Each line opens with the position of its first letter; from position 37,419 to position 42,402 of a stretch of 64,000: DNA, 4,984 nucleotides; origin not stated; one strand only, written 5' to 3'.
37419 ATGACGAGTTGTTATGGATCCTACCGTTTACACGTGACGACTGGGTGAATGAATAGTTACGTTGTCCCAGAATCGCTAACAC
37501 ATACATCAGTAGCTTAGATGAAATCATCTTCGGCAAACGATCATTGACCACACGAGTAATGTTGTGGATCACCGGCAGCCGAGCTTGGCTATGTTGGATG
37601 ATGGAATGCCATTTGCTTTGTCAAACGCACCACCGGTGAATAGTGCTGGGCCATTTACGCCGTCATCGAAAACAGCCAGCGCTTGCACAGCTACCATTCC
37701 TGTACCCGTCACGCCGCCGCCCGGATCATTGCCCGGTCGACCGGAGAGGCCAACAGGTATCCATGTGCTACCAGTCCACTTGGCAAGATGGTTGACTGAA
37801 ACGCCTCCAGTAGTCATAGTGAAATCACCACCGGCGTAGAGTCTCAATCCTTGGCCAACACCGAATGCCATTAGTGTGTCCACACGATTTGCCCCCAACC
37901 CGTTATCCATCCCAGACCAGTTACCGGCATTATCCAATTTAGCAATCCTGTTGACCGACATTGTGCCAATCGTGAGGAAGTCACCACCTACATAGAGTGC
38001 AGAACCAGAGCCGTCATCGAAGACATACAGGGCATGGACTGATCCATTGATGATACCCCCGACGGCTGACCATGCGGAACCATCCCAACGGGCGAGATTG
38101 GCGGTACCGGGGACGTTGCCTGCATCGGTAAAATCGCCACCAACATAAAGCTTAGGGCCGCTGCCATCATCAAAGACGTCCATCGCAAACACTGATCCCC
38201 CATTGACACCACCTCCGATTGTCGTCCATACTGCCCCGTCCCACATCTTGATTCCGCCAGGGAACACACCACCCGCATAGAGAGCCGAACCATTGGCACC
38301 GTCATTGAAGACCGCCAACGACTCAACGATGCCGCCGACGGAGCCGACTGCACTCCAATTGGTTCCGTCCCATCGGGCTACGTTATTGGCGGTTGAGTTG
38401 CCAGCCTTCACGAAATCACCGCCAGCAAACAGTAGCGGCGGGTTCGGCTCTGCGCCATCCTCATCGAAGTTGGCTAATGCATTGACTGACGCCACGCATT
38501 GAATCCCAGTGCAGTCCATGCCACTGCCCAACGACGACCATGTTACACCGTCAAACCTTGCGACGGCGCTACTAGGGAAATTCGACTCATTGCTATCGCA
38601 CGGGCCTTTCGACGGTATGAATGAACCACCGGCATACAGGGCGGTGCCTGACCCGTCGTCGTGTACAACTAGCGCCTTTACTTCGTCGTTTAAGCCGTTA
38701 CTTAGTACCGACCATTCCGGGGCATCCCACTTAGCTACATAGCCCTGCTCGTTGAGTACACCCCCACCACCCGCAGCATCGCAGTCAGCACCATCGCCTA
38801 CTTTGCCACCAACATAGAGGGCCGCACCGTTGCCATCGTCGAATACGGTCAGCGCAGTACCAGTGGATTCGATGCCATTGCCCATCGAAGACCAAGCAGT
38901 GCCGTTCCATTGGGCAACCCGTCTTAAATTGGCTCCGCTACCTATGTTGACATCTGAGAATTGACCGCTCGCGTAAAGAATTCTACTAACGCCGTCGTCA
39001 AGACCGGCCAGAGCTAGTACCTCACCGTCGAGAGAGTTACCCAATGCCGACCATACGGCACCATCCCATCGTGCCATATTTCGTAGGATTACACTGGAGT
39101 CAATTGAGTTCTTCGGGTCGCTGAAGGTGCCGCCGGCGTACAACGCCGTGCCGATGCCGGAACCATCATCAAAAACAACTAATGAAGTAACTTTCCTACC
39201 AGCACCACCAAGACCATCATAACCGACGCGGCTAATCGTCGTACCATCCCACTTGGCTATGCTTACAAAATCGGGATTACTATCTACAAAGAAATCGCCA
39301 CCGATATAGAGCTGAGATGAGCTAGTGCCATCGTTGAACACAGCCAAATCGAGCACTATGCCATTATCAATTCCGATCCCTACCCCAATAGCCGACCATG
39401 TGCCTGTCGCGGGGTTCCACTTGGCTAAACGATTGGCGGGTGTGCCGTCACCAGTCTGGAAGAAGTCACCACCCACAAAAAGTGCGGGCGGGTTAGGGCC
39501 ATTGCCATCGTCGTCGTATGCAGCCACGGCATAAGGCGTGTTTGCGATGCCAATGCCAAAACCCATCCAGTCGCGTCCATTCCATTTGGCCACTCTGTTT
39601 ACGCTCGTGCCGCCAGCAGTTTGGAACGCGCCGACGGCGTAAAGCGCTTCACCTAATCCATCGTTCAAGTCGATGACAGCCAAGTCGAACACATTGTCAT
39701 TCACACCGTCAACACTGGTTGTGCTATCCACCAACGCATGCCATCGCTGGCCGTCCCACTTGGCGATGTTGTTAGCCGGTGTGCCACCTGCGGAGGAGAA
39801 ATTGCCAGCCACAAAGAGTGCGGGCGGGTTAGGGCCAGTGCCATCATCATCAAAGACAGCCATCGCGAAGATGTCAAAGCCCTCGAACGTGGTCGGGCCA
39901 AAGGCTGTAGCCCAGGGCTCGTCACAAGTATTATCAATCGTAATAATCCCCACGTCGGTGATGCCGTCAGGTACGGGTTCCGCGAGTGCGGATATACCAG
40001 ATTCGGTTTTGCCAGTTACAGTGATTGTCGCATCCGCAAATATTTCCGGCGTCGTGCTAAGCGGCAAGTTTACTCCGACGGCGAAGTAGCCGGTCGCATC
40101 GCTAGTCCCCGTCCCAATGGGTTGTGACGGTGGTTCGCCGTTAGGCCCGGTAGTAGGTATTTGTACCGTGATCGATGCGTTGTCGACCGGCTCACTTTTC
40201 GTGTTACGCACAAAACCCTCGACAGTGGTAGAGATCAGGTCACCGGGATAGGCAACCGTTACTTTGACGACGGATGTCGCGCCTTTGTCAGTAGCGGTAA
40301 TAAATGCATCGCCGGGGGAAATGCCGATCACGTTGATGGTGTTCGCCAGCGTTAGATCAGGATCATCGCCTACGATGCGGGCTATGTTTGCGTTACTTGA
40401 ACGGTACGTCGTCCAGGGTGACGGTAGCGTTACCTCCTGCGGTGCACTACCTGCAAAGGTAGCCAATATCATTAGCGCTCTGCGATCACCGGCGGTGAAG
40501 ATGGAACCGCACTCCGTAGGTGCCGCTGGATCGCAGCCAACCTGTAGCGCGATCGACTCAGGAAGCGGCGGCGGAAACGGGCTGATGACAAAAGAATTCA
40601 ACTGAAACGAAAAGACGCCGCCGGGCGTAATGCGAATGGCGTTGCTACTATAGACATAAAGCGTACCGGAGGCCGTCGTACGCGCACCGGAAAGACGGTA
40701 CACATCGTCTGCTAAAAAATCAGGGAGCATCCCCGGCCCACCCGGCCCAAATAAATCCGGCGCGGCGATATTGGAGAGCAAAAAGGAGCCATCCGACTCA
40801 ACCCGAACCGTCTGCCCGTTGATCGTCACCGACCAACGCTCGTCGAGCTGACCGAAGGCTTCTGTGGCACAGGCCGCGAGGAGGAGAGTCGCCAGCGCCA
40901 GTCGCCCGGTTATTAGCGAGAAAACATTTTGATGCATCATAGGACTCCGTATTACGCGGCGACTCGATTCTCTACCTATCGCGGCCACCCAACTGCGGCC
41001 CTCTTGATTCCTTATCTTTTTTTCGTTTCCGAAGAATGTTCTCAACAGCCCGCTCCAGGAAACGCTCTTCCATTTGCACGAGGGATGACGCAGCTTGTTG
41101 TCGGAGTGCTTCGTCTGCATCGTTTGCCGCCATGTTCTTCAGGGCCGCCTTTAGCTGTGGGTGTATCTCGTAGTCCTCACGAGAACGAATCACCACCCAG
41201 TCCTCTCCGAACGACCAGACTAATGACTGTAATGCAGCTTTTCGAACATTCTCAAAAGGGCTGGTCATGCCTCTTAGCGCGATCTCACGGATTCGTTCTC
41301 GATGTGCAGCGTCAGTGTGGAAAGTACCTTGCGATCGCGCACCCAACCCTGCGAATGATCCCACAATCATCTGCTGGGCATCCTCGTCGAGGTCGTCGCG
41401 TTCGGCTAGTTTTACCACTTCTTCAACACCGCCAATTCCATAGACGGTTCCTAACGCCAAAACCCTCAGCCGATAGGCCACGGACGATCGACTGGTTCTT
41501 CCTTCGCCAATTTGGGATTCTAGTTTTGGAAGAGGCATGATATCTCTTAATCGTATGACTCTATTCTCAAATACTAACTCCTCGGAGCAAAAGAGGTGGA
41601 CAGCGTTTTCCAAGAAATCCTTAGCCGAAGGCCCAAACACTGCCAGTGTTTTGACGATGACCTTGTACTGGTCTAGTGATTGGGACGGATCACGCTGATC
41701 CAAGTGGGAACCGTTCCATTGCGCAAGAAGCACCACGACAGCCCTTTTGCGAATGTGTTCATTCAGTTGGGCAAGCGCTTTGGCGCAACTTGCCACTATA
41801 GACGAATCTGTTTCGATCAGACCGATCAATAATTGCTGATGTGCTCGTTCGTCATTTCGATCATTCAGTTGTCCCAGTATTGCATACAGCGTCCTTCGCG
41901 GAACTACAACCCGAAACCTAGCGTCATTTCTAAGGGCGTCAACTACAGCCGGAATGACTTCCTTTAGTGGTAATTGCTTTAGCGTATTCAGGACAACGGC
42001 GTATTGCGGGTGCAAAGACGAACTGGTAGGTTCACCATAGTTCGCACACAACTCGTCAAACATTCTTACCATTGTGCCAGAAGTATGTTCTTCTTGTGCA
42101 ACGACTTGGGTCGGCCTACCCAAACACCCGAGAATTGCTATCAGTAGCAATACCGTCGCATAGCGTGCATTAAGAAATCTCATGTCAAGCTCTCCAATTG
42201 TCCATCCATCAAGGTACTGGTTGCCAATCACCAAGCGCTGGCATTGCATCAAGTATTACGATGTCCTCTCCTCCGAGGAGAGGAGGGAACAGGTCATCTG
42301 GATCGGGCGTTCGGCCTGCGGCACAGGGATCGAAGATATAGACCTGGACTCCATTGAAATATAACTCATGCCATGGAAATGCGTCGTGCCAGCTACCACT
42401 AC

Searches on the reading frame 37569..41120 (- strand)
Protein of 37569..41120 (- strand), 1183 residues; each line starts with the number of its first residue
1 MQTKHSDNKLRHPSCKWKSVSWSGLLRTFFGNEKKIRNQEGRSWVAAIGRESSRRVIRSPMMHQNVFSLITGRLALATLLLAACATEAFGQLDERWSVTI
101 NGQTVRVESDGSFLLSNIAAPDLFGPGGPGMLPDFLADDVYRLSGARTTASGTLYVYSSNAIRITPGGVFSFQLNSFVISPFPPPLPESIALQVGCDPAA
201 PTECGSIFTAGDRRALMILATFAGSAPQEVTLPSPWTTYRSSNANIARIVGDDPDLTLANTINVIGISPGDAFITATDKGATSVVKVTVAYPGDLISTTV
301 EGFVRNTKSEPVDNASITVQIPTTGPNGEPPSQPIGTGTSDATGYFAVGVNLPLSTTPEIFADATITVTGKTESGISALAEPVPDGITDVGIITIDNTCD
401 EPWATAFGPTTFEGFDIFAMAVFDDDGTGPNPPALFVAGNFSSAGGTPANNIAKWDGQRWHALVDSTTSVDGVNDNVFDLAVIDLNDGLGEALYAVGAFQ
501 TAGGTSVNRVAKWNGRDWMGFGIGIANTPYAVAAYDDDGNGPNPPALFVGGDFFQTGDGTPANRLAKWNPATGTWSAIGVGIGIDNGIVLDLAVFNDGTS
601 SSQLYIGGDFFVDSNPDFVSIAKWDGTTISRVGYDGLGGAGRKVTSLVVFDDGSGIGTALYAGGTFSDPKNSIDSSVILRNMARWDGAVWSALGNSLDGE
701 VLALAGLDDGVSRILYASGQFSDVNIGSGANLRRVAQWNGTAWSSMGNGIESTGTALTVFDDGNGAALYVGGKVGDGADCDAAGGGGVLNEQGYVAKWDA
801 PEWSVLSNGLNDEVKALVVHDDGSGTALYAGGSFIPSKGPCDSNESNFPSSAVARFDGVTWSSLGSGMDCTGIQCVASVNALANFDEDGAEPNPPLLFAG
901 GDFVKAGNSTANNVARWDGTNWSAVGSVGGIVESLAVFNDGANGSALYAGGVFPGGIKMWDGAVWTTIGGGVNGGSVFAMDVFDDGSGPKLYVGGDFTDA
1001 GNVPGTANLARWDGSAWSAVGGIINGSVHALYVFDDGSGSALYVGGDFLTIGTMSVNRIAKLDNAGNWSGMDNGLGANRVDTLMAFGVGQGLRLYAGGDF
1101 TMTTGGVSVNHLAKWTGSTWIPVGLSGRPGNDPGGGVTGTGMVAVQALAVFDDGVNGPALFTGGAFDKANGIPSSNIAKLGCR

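Call 11: search_protein_families(library=pfam, proteins=[window:37569-41120:-], max_evalue=0.001)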
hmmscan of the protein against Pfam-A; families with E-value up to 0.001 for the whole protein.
window:37569-41120:- (1183 aa): 3 families
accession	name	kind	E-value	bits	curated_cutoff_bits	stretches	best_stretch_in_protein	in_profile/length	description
PF12768.13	Rax2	-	4.9e-12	46.2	28.8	0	975-1124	24-163/254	Rax2 C-terminal beta propeller domain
PF17164.10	DUF5122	-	1.7e-08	35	27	0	1042-1066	6-30/36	Domain of unknown function (DUF5122) beta-propeller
PF19565.4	DUF6087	-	0.00048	20.8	27.1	0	912-934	44-66/99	Family of unknown function (DUF6087)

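Call 62: search_protein_families(library=ncbifam, proteins=[window:37569-41120:-], max_evalue=0.01)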
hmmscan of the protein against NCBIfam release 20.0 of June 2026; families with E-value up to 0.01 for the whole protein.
window:37569-41120:- (1183 aa): 0 families

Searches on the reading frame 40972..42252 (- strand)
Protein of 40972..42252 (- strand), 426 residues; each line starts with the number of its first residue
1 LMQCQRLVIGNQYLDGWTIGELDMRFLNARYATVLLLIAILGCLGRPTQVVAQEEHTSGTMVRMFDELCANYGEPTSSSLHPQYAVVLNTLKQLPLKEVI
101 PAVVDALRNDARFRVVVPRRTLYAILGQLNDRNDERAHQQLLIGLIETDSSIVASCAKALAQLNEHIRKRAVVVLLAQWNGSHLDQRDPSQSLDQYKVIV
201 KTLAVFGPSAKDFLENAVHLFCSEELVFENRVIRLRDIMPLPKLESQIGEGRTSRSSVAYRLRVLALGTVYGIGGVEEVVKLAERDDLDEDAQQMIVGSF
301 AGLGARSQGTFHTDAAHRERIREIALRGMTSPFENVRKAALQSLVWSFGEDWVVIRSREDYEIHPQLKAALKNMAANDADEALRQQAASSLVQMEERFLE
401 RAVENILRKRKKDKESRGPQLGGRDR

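Call 11: search_protein_families(library=pfam, proteins=[window:40972-42252:-], max_evalue=0.001)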
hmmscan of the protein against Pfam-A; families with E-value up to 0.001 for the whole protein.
window:40972-42252:- (426 aa): 2 families
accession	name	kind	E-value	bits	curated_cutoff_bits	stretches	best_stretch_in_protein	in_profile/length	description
PF02985.28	HEAT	-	6.3e-06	26.4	23.5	0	325-344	5-24/31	HEAT repeat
PF13646.12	HEAT_2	-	1.3e-05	25.8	27.7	0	318-391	29-87/88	HEAT repeats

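Call 62: search_protein_families(library=ncbifam, proteins=[window:40972-42252:-], max_evalue=0.01)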
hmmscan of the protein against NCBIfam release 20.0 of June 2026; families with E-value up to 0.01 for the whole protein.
window:40972-42252:- (426 aa): 0 families
